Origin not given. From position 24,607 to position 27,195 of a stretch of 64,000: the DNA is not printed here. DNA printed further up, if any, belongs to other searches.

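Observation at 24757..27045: An extracellular NHL propeller plus TPR is fused to a Yip1 membrane domain inside an importer operon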

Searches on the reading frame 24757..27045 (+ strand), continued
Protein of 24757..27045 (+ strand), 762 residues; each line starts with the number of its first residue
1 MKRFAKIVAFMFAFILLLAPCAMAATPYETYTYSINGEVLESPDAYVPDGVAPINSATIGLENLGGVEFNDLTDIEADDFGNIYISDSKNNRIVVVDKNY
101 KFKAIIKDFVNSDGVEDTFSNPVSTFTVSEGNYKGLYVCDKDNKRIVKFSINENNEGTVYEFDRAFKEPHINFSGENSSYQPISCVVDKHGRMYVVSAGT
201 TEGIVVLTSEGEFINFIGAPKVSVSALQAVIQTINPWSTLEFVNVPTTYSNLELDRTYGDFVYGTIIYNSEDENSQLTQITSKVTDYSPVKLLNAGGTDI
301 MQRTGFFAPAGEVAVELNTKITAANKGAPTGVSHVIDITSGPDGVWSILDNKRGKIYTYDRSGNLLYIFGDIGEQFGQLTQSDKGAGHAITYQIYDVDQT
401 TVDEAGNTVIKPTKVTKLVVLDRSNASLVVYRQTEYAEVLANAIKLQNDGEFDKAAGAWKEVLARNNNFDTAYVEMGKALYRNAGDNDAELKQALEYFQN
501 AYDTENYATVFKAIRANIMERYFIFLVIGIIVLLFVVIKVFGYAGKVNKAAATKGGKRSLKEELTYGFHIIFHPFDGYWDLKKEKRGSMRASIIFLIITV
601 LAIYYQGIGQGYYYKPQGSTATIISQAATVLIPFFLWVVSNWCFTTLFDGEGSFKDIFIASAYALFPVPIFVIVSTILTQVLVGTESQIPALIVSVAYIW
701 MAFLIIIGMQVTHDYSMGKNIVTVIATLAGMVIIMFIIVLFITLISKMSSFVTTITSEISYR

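Call 82: find_encoding_contigs(protein=P0511, flank=10000, max_places=1)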
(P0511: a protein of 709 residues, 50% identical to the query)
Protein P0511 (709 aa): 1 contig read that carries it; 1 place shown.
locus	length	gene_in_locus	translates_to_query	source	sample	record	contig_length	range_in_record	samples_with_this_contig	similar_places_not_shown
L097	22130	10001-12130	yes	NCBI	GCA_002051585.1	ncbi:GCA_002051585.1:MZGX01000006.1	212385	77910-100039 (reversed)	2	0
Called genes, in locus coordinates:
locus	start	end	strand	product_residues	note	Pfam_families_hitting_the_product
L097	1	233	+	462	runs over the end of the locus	PF06050:HGD-D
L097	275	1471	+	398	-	PF06050:HGD-D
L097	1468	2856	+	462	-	PF06050:HGD-D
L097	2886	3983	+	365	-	PF00005:ABC_tran, PF13304:AAA_21 (faint), PF17912:OB_MalK, PF08402:TOBE_2, PF03459:TOBE (weak)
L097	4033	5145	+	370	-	PF00005:ABC_tran, PF13304:AAA_21 (faint), PF17912:OB_MalK, PF08402:TOBE_2 (weak)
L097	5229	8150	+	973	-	PF01547:SBP_bac_1, PF13416:SBP_bac_8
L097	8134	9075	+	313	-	PF00528:BPD_transp_1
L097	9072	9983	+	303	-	PF00528:BPD_transp_1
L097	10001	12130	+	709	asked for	PF08450:SGL (faint), PF01436:NHL (weak), PF04893:Yip1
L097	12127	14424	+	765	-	PF18952:DUF5696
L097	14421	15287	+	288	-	PF00528:BPD_transp_1 (weak)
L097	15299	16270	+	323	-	PF00528:BPD_transp_1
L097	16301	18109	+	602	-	PF00664:ABC_membrane, PF00005:ABC_tran, PF02463:SMC_N (faint)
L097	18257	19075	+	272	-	PF01869:BcrAD_BadFG, PF14450:FtsA (weak)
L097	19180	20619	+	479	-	PF06050:HGD-D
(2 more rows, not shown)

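Call 83: find_encoding_contigs(protein=P0431, flank=10000, max_places=1)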
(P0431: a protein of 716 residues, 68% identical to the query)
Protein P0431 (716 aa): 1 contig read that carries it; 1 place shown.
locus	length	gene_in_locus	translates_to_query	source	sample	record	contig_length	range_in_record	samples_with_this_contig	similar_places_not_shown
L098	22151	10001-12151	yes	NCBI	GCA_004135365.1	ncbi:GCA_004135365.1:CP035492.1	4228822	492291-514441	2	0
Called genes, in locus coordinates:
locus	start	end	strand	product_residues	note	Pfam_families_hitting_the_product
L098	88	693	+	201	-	PF00156:Pribosyltran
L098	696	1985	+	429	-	PF00860:Xan_ur_permease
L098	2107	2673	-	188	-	-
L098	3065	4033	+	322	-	PF00248:Aldo_ket_red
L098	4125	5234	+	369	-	PF00005:ABC_tran, PF02463:SMC_N (faint), PF13304:AAA_21 (faint), PF17912:OB_MalK, PF08402:TOBE_2 (weak)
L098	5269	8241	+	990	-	PF01547:SBP_bac_1, PF13416:SBP_bac_8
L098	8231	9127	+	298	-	PF00528:BPD_transp_1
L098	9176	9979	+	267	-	PF00528:BPD_transp_1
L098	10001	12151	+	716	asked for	PF08450:SGL (faint), PF25021:TEN_NHL (faint), PF01436:NHL (weak), PF04893:Yip1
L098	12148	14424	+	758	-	PF18952:DUF5696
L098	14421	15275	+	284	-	PF00528:BPD_transp_1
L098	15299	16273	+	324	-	PF00528:BPD_transp_1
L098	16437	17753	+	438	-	PF00296:Bac_luciferase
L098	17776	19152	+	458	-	PF01547:SBP_bac_1, PF13416:SBP_bac_8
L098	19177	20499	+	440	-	PF00296:Bac_luciferase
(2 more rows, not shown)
